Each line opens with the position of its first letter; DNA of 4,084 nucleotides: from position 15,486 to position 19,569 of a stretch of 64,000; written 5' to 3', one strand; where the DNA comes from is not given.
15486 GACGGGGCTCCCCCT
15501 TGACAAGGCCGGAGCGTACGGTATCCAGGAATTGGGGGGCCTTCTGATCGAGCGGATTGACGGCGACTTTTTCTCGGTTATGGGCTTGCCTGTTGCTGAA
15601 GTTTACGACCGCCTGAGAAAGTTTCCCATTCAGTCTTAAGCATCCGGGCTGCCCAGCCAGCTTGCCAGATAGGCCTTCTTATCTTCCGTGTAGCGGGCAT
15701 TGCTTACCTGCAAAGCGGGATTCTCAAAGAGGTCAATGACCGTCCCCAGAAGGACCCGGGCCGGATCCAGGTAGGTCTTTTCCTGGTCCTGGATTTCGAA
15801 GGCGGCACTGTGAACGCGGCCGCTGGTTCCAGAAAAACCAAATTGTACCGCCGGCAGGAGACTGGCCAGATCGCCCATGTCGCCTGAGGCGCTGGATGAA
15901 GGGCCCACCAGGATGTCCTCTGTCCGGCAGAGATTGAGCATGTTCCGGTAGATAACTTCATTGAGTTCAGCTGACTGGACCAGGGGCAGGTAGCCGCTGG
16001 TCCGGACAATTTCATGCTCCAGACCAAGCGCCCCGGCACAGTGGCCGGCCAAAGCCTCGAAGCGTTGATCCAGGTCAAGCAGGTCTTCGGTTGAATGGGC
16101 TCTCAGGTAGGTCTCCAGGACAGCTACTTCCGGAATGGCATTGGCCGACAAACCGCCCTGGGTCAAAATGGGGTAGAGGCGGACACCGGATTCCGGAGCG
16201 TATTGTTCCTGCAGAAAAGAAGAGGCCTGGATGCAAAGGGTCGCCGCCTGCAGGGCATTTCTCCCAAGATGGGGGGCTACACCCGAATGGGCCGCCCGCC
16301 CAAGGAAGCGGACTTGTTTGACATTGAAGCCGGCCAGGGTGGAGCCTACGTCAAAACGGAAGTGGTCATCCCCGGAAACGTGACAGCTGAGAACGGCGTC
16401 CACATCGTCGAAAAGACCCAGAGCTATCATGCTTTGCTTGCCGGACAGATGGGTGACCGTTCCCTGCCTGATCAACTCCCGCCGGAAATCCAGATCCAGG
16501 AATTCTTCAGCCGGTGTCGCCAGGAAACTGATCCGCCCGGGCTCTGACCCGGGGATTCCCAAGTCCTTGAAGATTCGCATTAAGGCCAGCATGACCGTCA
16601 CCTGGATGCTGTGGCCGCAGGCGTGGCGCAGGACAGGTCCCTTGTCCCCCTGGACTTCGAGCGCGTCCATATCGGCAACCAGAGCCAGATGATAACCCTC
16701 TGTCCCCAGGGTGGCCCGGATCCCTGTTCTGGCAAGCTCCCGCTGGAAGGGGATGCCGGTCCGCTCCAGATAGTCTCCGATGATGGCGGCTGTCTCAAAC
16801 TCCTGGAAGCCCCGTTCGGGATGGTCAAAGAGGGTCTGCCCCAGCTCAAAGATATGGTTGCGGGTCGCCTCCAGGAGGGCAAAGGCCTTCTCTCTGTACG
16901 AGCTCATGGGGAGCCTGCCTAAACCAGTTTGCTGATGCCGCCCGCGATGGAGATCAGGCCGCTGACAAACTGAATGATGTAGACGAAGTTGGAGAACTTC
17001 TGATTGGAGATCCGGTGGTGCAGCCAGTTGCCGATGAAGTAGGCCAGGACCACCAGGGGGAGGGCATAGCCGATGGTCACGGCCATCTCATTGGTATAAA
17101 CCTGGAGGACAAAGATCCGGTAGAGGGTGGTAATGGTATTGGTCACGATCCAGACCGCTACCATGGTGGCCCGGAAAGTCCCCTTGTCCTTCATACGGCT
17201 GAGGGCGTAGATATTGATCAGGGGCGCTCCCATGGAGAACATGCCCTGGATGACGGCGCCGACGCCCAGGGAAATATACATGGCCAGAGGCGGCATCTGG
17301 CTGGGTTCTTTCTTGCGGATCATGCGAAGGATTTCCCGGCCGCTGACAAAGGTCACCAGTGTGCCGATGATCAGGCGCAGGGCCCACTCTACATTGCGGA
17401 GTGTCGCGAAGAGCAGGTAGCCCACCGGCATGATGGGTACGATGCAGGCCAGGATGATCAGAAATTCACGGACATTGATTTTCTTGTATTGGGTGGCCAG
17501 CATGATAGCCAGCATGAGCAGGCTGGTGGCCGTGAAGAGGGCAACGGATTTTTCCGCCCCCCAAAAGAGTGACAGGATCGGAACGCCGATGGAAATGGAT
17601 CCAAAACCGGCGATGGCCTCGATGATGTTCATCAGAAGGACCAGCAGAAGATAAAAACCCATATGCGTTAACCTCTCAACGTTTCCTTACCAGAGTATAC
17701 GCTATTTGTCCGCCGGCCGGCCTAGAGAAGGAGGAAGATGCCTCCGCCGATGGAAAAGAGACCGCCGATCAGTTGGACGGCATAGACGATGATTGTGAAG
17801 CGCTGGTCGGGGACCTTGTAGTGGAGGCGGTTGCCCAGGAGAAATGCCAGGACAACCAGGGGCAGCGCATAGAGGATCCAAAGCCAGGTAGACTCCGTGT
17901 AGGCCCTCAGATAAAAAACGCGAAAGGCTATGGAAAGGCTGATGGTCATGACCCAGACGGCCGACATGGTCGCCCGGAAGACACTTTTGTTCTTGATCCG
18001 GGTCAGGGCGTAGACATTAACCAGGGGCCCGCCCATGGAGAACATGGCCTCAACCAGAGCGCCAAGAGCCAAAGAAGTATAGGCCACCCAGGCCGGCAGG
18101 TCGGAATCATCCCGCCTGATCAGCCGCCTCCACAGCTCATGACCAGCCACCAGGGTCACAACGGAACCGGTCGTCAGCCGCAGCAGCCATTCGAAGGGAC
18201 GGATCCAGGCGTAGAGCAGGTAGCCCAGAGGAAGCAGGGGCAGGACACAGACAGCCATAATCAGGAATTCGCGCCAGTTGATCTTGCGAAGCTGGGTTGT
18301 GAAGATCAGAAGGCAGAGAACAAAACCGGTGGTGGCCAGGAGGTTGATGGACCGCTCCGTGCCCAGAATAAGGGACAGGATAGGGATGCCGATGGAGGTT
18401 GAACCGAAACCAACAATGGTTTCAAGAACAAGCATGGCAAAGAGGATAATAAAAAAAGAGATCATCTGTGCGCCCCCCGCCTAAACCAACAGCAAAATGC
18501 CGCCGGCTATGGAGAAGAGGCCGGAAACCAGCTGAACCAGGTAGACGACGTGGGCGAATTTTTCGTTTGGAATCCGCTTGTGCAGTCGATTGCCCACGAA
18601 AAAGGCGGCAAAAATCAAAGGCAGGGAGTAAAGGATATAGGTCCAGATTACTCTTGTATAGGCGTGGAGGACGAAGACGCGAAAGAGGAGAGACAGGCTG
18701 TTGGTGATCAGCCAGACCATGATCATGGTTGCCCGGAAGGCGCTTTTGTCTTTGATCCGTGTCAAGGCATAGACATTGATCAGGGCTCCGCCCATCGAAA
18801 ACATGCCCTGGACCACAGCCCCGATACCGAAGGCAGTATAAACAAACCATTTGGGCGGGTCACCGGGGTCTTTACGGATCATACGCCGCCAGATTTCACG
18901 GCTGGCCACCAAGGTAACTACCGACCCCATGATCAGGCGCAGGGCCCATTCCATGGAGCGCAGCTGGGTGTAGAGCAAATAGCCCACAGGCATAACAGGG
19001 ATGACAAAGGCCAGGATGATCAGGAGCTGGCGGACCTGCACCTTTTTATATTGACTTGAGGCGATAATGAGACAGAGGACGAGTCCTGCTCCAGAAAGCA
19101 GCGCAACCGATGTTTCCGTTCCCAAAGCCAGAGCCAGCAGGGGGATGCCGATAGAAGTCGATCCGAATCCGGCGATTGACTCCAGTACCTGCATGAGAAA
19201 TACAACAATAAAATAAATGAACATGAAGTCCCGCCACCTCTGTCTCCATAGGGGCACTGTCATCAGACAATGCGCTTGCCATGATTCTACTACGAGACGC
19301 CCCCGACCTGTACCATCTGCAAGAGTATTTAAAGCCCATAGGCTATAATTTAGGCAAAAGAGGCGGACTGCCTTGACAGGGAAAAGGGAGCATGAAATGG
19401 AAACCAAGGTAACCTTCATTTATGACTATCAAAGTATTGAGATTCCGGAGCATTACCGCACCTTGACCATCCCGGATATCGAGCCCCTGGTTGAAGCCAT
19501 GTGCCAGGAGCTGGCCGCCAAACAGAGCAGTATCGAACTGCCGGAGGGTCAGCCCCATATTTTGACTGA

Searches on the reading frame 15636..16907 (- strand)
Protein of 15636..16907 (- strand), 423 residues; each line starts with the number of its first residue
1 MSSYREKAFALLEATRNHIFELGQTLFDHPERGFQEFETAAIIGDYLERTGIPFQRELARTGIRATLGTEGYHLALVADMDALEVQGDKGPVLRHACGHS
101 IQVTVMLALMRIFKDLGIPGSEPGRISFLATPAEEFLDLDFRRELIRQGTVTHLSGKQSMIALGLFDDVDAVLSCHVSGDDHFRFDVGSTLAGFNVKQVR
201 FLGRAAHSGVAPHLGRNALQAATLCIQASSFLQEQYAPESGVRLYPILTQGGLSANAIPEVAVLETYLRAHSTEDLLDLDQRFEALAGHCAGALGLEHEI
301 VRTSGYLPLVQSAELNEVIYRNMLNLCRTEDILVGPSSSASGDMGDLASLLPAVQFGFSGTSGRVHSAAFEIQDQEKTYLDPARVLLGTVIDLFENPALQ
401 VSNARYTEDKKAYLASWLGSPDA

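Call 33: search_protein_families(library=pfam, max_evalue=0.00001, proteins=[window:15636-16907:-])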
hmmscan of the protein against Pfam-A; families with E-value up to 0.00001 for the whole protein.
window:15636-16907:- (423 aa): 2 families
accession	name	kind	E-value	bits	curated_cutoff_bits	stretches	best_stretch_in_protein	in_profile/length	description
PF01546.33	Peptidase_M20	-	6.1e-12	46.3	24.6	1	75-378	1-192/206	Peptidase family M20/M25/M40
PF07687.19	M20_dimer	-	2.9e-08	34.1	21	1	193-287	8-99/107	Peptidase dimerisation domain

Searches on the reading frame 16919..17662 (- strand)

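Call 33: search_protein_families(library=pfam, max_evalue=0.00001, proteins=[window:16919-17662:-])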
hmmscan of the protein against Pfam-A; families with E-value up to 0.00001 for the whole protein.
window:16919-17662:- (247 aa): 1 family
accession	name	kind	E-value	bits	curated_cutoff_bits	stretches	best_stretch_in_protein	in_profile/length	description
PF01925.25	TauE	-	1.5e-20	74.4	32.6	1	5-236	2-235/237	Sulfite exporter TauE/SafE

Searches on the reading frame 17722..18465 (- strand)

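Call 33: search_protein_families(library=pfam, max_evalue=0.00001, proteins=[window:17722-18465:-])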
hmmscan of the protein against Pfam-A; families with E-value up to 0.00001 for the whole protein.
window:17722-18465:- (247 aa): 1 family
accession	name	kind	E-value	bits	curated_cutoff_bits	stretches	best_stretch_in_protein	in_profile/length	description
PF01925.25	TauE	-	1.7e-17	64.3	32.6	1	5-236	2-235/237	Sulfite exporter TauE/SafE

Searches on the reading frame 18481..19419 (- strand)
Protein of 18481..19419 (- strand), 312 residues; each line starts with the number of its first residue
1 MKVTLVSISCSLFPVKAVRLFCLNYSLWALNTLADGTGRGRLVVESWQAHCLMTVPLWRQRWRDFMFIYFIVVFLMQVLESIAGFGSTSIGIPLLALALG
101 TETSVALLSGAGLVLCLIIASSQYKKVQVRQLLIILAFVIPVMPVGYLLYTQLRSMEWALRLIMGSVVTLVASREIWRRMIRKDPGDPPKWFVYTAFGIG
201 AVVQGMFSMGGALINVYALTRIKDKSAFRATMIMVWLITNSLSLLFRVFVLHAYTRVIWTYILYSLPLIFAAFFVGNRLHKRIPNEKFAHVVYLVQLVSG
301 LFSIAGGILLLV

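Call 33: search_protein_families(library=pfam, max_evalue=0.00001, proteins=[window:18481-19419:-])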
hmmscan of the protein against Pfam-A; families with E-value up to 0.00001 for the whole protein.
window:18481-19419:- (312 aa): 1 family
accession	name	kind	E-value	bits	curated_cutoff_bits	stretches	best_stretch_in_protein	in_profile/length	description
PF01925.25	TauE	-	1.5e-20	74.4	32.6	1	69-301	1-235/237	Sulfite exporter TauE/SafE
